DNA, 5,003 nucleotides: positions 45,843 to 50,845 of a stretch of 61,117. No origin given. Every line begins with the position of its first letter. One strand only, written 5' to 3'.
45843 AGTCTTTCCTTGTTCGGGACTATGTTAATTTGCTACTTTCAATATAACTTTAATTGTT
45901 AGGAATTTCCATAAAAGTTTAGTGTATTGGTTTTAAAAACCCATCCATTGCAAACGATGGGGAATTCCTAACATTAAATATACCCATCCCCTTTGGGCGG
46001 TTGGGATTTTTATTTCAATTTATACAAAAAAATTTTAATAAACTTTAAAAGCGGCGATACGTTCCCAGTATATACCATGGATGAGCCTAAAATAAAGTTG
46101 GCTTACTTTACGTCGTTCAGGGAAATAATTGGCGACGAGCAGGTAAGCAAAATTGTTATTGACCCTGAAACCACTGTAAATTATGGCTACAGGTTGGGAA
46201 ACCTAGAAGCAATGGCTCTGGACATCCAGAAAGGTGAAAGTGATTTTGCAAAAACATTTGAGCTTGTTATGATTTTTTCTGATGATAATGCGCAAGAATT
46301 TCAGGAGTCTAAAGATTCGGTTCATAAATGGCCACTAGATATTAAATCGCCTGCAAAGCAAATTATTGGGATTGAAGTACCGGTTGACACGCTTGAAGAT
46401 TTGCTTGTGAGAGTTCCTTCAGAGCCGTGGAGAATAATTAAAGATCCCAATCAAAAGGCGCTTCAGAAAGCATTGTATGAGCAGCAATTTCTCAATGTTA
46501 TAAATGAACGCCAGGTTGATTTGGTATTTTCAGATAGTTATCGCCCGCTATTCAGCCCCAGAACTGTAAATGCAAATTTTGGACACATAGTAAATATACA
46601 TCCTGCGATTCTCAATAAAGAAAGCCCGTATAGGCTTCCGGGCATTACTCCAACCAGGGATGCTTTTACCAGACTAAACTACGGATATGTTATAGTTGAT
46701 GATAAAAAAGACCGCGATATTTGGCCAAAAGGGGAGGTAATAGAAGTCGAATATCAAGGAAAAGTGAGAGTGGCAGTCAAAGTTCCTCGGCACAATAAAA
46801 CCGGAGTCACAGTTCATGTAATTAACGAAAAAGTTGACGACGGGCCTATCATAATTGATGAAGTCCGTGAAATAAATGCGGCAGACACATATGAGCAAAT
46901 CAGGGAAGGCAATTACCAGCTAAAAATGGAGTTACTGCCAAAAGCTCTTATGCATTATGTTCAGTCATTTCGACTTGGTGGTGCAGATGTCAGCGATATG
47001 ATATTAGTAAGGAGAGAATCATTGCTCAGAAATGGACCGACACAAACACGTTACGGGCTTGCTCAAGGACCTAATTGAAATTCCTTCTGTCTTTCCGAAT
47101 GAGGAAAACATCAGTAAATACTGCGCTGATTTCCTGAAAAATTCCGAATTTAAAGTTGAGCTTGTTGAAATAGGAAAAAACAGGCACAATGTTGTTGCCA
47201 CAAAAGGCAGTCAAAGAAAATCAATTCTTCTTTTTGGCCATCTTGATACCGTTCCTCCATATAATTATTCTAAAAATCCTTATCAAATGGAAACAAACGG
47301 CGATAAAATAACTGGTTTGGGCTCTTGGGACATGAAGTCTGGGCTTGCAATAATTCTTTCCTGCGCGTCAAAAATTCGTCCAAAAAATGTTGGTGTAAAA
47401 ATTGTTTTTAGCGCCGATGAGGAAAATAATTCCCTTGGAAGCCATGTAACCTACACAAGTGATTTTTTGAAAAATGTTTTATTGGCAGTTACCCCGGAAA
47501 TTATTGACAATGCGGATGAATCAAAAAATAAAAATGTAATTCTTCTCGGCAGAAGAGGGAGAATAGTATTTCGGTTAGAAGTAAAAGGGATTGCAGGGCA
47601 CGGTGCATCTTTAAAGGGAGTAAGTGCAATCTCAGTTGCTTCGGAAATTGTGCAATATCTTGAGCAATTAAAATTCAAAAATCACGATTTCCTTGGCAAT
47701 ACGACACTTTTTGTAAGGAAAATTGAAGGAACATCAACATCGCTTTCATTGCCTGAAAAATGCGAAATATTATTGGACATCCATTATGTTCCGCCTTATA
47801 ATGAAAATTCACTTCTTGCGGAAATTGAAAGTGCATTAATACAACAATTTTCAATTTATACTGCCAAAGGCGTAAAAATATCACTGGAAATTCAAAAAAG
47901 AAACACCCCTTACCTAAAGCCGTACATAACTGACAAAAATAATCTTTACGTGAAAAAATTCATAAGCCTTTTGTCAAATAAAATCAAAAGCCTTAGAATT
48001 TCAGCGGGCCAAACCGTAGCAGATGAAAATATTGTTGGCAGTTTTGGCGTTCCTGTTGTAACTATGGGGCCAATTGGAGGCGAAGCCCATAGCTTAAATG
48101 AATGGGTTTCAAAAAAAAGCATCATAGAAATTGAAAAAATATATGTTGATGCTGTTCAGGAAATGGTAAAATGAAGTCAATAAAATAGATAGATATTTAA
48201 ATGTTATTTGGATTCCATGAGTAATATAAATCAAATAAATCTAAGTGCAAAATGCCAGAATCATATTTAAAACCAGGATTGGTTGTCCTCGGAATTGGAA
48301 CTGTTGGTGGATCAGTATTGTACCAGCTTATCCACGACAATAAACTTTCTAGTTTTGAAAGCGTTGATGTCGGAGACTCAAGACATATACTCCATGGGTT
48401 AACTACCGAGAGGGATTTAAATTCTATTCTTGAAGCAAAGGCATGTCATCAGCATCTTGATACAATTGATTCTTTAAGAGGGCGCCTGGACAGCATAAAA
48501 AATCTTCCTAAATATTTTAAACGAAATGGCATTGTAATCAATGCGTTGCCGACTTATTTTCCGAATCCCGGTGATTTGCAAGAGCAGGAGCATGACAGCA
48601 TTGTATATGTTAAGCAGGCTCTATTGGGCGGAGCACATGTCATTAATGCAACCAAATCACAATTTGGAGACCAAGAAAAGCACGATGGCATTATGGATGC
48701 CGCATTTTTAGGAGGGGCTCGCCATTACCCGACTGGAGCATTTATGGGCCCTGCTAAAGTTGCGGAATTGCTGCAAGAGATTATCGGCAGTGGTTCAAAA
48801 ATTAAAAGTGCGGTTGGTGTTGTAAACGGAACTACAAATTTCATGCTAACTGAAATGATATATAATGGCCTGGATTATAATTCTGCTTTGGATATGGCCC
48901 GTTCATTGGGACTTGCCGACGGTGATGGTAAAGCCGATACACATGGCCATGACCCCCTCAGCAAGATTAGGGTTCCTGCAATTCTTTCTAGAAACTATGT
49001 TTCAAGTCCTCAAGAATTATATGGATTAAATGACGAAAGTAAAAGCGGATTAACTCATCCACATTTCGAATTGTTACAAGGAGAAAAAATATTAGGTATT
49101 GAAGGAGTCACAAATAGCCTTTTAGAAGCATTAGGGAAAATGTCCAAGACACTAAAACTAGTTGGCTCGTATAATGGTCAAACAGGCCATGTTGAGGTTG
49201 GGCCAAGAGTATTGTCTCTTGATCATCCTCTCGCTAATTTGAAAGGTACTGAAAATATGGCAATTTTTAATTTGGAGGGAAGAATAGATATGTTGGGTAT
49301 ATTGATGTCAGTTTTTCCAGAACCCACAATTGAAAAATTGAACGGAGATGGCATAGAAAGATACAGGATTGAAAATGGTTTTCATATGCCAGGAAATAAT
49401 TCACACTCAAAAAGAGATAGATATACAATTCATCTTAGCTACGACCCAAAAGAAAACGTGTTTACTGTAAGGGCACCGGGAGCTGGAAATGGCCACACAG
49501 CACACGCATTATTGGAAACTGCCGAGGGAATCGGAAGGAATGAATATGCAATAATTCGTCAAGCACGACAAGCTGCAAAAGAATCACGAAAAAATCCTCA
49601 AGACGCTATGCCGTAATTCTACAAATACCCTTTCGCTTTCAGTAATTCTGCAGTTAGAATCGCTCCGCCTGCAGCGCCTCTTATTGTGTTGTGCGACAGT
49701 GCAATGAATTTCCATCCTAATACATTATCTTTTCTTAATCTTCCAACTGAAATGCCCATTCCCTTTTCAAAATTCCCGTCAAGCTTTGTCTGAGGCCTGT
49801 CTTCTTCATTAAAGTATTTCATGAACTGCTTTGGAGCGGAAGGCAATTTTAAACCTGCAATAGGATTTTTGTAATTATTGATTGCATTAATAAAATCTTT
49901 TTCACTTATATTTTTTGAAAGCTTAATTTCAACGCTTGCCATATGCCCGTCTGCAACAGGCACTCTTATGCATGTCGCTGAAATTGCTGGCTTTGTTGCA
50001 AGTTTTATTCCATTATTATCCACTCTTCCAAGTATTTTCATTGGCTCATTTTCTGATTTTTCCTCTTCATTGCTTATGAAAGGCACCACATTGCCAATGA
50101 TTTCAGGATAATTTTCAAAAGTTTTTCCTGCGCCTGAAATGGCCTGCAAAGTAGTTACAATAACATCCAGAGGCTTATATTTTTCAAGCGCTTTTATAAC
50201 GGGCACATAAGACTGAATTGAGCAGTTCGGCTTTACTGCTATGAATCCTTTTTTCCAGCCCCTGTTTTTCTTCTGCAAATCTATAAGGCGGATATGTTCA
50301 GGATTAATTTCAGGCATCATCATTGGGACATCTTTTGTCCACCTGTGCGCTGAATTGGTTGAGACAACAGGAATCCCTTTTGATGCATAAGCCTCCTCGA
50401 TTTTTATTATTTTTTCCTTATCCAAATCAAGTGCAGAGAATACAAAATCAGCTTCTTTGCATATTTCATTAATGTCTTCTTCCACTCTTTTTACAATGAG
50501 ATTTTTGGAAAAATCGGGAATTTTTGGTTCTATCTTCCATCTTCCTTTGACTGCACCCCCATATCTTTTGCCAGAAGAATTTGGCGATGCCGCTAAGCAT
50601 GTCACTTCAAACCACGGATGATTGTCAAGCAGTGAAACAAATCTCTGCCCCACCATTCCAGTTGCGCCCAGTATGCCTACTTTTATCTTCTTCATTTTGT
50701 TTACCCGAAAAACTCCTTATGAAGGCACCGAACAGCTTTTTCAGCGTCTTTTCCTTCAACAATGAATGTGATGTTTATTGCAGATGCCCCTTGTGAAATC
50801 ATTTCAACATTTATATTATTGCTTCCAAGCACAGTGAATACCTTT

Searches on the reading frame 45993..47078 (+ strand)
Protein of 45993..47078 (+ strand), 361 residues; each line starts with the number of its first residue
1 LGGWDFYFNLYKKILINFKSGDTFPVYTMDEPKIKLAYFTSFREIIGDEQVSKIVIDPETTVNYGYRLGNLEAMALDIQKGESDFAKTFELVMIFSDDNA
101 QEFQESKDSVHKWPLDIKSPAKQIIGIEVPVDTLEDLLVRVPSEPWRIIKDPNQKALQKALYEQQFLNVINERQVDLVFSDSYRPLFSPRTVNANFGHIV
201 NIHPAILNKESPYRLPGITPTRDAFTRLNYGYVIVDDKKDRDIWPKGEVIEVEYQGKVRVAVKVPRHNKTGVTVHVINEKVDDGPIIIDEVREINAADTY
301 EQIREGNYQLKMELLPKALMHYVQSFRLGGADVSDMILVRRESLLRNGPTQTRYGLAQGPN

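Call 15: search_protein_families(library=pfam, proteins=[window:45993-47078:+])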
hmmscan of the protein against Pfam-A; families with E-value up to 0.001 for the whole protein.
window:45993-47078:+ (361 aa): 1 family
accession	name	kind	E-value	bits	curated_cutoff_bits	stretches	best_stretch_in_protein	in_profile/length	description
PF00551.24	Formyl_trans_N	-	3.5e-14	53.4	26.1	2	268-319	130-181/181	Formyl transferase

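Call 38: search_protein_families(library=ncbifam, proteins=[window:45993-47078:+], max_evalue=0.01)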
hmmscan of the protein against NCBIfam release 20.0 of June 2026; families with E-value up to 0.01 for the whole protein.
window:45993-47078:+ (361 aa): 7 families
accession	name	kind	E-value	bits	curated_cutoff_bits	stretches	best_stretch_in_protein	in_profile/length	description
TIGR00639.1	PurN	equivalog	6.2e-14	52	150.1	2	267-324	129-186/192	phosphoribosylglycinamide formyltransferase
TIGR00655.1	PurU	equivalog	9.6e-10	38.5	285.95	1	271-323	214-266/280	formyltetrahydrofolate deformylase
NF004684.0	PRK06027.1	subfamily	2.2e-09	37.5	223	1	271-324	219-272/286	formyltetrahydrofolate deformylase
NF005755.0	PRK07579.1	equivalog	3.5e-06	27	238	1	268-318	113-163/245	dTDP-4-amino-4,6-dideoxyglucose formyltransferase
NF005414.0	PRK06988.1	equivalog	0.00031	19.8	316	0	254-305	113-165/311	formyltransferase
NF005998.1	PRK08125.1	equivalog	0.00044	18.7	777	1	262-320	120-178/649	bifunctional UDP-4-amino-4-deoxy-L-arabinose formyltransferase/UDP-glucuronic acid oxidase ArnA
TIGR00460.1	fmt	equivalog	0.0011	18.2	201.5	0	268-319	130-181/315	methionyl-tRNA formyltransferase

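Call 65: find_homologous_proteins(query=window:46077-47078:+, max_evalue=0.00001)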
Query window:46077-47078:+ (333 aa): 20 proteins with E <= 0.00001 among 1111 candidates.
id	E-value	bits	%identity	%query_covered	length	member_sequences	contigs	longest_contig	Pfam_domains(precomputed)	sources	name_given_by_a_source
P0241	9.9e-220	747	100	100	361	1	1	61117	PF00551.25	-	-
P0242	1.1e-99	352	52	98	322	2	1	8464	PF00551.25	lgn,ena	-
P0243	3.1e-98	347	53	97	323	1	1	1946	PF00551.25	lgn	-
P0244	5.3e-95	337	54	88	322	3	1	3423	PF00551.25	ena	-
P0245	4.2e-94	334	53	87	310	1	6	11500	PF00551.25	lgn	-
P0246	3.2e-93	331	51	94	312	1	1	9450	PF00551.25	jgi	-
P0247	3.0e-92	328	55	87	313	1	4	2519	PF00551.25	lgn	-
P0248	1.7e-87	312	50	88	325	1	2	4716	PF00551.25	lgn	-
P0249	1.5e-84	302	49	93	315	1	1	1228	PF00551.25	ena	-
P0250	6.3e-84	300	51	88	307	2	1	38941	PF00551.25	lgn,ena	-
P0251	1.7e-83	299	48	93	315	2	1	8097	PF00551.25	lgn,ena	-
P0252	3.2e-83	298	48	93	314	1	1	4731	PF00551.25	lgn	-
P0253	2.2e-80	289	49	89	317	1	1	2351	PF00551.25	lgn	-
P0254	9.0e-75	270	47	87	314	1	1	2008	PF00551.25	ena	-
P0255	4.5e-70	255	44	88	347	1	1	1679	PF00551.25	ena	-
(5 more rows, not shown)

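Call 73: predict_structure(alignment_id=A3)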
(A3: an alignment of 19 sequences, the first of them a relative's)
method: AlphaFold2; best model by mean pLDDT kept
length: 361 residues; sequences in the alignment: 19
mean_pLDDT: 84.4   pTM: 0.82
mean pLDDT of the five models: 84.4, 84.2, 83.8, 83.8, 82.4
residues with pLDDT >= 90: 228; 70-90: 73; 50-70: 25; < 50: 35
segments of 3 or more residues with pLDDT < 50: 1-5, 10-15, 17-19, 21-29, 351-361
pLDDT, mean of each block of 10 residues (from residue 1): 46 47 40 89 91 96 96 93 92 93 95 87 56 88 88 93 91 91 76 83 94 92 97 92 93 97 97 92 92 97 96 95 83 84 75 37 32
secondary structure, 60 per line:
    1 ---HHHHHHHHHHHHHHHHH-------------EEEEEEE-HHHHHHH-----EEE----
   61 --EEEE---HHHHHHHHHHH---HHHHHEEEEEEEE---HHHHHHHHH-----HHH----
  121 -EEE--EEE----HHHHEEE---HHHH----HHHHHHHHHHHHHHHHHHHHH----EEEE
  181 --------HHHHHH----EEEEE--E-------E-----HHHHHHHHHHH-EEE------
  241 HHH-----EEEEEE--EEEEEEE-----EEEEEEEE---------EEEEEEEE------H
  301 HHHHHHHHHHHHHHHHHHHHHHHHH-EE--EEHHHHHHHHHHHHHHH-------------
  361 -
elements in order: H4-20 E34-40 H42-48 E54-56 E63-66 H70-80 H84-88 E89-96 H100-108 E122-124 E127-129 H134-137 E138-140 H144-147 H152-172 E177-180 H189-194 E199-203 H220-230 E232-234 E249-254 E257-263 E269-276 E286-293 H300-325 H333-347

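Call 75: fold_search(model_id=the predicted structure, library=pdb)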
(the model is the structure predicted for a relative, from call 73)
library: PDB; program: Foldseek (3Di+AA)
matches with E <= 10: 970; with E <= 0.001: 130
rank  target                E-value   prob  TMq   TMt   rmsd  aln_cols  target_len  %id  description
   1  6cul_G                1.6e-15  1.00  0.58  0.77   4.9       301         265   24  PvdF of pyoverdin biosynthesis is a structurally unique N10-formyltetrahydrofolate-dependent formyltransferase (released 2019-02-06)
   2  6cul_B                2.2e-15  1.00  0.59  0.79   4.5       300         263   23  PvdF of pyoverdin biosynthesis is a structurally unique N10-formyltetrahydrofolate-dependent formyltransferase (released 2019-02-06)
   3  6cul_H                3.5e-15  1.00  0.56  0.74   6.5       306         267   24  PvdF of pyoverdin biosynthesis is a structurally unique N10-formyltetrahydrofolate-dependent formyltransferase (released 2019-02-06)
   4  6cul_A                7.2e-15  1.00  0.57  0.75   5.3       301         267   24  PvdF of pyoverdin biosynthesis is a structurally unique N10-formyltetrahydrofolate-dependent formyltransferase (released 2019-02-06)
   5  6cul_D                1.2e-14  1.00  0.57  0.75   5.2       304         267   23  PvdF of pyoverdin biosynthesis is a structurally unique N10-formyltetrahydrofolate-dependent formyltransferase (released 2019-02-06)
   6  6cul_F                2.4e-14  1.00  0.58  0.79   4.6       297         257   24  PvdF of pyoverdin biosynthesis is a structurally unique N10-formyltetrahydrofolate-dependent formyltransferase (released 2019-02-06)
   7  6cul_E                1.1e-13  1.00  0.58  0.77   4.8       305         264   24  PvdF of pyoverdin biosynthesis is a structurally unique N10-formyltetrahydrofolate-dependent formyltransferase (released 2019-02-06)
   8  4s1n                  2.4e-10  1.00  0.44  0.84   3.3       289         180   17  The crystal structure of phosphoribosylglycinamide formyltransferase from Streptococcus pneumoniae TIGR4 (released 2015-01-28)
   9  3p9x_A                3.0e-10  1.00  0.44  0.79   4.7       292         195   20  Crystal structure of phosphoribosylglycinamide formyltransferase from Bacillus Halodurans (released 2011-01-19)
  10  3p9x_B                8.8e-10  1.00  0.45  0.80   4.0       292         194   20  Crystal structure of phosphoribosylglycinamide formyltransferase from Bacillus Halodurans (released 2011-01-19)
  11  3nrb_A                4.2e-09  1.00  0.44  0.55   5.4       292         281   16  Crystal structure of a formyltetrahydrofolate deformylase (purU, PP_1943) from PSEUDOMONAS PUTIDA KT2440 at 2.05 A res (released 2010-07-28)
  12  3nrb_D                5.6e-09  1.00  0.44  0.55   5.4       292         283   16  Crystal structure of a formyltetrahydrofolate deformylase (purU, PP_1943) from PSEUDOMONAS PUTIDA KT2440 at 2.05 A res (released 2010-07-28)
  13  3nrb_B                6.0e-09  1.00  0.45  0.57   4.1       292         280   15  Crystal structure of a formyltetrahydrofolate deformylase (purU, PP_1943) from PSEUDOMONAS PUTIDA KT2440 at 2.05 A res (released 2010-07-28)
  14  3auf                  6.4e-09  1.00  0.44  0.72   5.0       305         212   16  Crystal structure of glycinamide ribonucleotide transformylase 1 from Symbiobacterium toebii (released 2012-03-07)
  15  3dcj_A                8.6e-09  1.00  0.42  0.70   4.3       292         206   16  Crystal structure of glycinamide formyltransferase (PurN) from Mycobacterium tuberculosis in complex with 5-methyl-5,6 (released 2009-05-12)
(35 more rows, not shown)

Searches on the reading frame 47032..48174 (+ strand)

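Call 15: search_protein_families(library=pfam, proteins=[window:47032-48174:+])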
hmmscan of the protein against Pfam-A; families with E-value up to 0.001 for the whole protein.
window:47032-48174:+ (380 aa): 4 families
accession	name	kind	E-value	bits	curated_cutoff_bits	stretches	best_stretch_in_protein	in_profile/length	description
PF01546.33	Peptidase_M20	-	1.7e-16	61.2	24.6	1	67-376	2-205/206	Peptidase family M20/M25/M40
PF07687.19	M20_dimer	-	1.9e-14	53.9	21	1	173-272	2-102/107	Peptidase dimerisation domain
PF04389.22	Peptidase_M28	-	2.4e-06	27.9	21.3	1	53-161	1-98/193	Peptidase family M28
PF05343.19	Peptidase_M42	-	0.00013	21.5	23.2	0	88-168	123-203/292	M42 glutamyl aminopeptidase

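Call 38: search_protein_families(library=ncbifam, proteins=[window:47032-48174:+], max_evalue=0.01)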
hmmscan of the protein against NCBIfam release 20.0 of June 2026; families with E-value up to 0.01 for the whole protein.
window:47032-48174:+ (380 aa): 44 families (the best 25 are shown)
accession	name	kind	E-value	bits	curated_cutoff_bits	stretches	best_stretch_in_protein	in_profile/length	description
TIGR01910.1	DapE-ArgE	subfamily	3.3e-41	141.7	217.6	1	10-370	3-373/373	ArgE/DapE family deacylase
NF009557.0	PRK13009.1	equivalog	4.6e-40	137.9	284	1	7-379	5-375/377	succinyl-diaminopimelate desuccinylase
NF006365.0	PRK08588.1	subfamily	4.5e-38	131.6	289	1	7-379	9-381/383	succinyl-diaminopimelate desuccinylase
NF006399.0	PRK08651.1-2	equivalog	2.4e-36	125.6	381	1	7-375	6-401/405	succinyl-diaminopimelate desuccinylase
TIGR01246.1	dapE_proteo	equivalog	1.5e-35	122.9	361.8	1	8-377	2-369/370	succinyl-diaminopimelate desuccinylase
NF009555.0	PRK13004.1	equivalog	5.2e-32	111.2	321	1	3-379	13-396/399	YgeY family selenium metabolism-linked hydrolase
NF006402.0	PRK08651.1-5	equivalog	5.3e-31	107.9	369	1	31-379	28-368/369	succinyl-diaminopimelate desuccinylase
TIGR01900.1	dapE-gram_pos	equivalog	2.8e-29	102.1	304.2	1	6-371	4-346/351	succinyl-diaminopimelate desuccinylase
TIGR01892.1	AcOrn-deacetyl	equivalog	3.8e-29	101.9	297.7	1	11-369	3-359/365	acetylornithine deacetylase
NF003474.0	PRK05111.1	equivalog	4.7e-28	98.2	460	1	11-375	12-377/383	acetylornithine deacetylase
NF005710.0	PRK07522.1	subfamily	4.3e-27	95.3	412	1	5-378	8-388/391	acetylornithine deacetylase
NF005602.0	PRK07338.1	equivalog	4.5e-25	88.1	357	1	50-367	82-388/409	hydrolase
TIGR01902.1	dapE-lys-deAc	subfamily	1e-23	84.1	163.1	1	10-378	2-337/340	N-acetyl-ornithine/N-acetyl-lysine deacetylase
TIGR03526.1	selenium_YgeY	hypoth_equivalog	2.5e-23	82.6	321.5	1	6-372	14-387/395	YgeY family selenium metabolism-linked hydrolase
NF010589.0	PRK13983.1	equivalog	2.6e-21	76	333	1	5-375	14-406/409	M20 family metallo-hydrolase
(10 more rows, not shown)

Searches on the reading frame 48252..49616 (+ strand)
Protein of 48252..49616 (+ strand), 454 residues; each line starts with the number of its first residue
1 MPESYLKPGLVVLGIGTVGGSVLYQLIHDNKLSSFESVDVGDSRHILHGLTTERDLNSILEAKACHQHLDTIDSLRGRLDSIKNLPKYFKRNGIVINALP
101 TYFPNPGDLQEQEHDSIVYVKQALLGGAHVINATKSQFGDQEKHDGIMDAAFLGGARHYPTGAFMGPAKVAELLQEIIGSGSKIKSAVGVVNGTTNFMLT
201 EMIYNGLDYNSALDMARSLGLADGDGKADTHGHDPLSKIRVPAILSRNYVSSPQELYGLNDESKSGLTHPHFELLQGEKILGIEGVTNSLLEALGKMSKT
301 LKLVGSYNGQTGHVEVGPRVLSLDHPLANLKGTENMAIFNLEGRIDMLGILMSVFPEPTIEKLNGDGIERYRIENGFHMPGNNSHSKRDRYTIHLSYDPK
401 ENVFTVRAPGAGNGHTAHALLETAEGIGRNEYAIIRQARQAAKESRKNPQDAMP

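Call 15: search_protein_families(library=pfam, proteins=[window:48252-49616:+])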
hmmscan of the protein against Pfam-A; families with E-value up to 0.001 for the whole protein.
window:48252-49616:+ (454 aa): 1 family
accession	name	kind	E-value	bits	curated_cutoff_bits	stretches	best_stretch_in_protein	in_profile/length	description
PF00742.24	Homoserine_dh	-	5.8e-23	82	22.9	1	178-340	9-145/173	Homoserine dehydrogenase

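Call 38: search_protein_families(library=ncbifam, proteins=[window:48252-49616:+], max_evalue=0.01)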
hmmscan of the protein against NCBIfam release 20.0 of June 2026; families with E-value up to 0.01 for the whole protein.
window:48252-49616:+ (454 aa): 7 families
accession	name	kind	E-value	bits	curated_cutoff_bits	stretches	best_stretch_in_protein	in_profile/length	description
NF004912.0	PRK06270.1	equivalog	1e-27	97.5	373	2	10-241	6-230/343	homoserine dehydrogenase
NF004976.0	PRK06349.1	subfamily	3.4e-22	79.1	205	1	119-246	90-214/430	homoserine dehydrogenase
NF005290.0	PRK06813.1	equivalog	5.8e-14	51.8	286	1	180-341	165-307/346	homoserine dehydrogenase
NF006235.0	PRK08374.1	equivalog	1.7e-13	50.4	451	1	115-341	103-299/336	homoserine dehydrogenase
NF005002.0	PRK06392.1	equivalog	7.9e-10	38.2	296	1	10-293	6-268/329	homoserine dehydrogenase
NF006959.0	PRK09436.1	equivalog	1.5e-08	33.2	726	1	170-340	615-780/819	bifunctional aspartate kinase/homoserine dehydrogenase I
NF007003.0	PRK09466.1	subfamily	4.4e-07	28.7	582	1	126-339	564-771/810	bifunctional aspartate kinase/homoserine dehydrogenase II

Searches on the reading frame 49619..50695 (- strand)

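Call 15: search_protein_families(library=pfam, proteins=[window:49619-50695:-])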
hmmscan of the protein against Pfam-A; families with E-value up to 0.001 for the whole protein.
window:49619-50695:- (358 aa): 2 families
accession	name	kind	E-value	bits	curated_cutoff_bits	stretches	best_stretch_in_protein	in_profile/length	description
PF02774.23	Semialdhyde_dhC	-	1.4e-29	104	26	1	173-338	9-183/184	Semialdehyde dehydrogenase, dimerisation domain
PF01118.30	Semialdhyde_dh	-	9.2e-29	100.7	26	1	5-136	1-119/121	Semialdehyde dehydrogenase, NAD binding domain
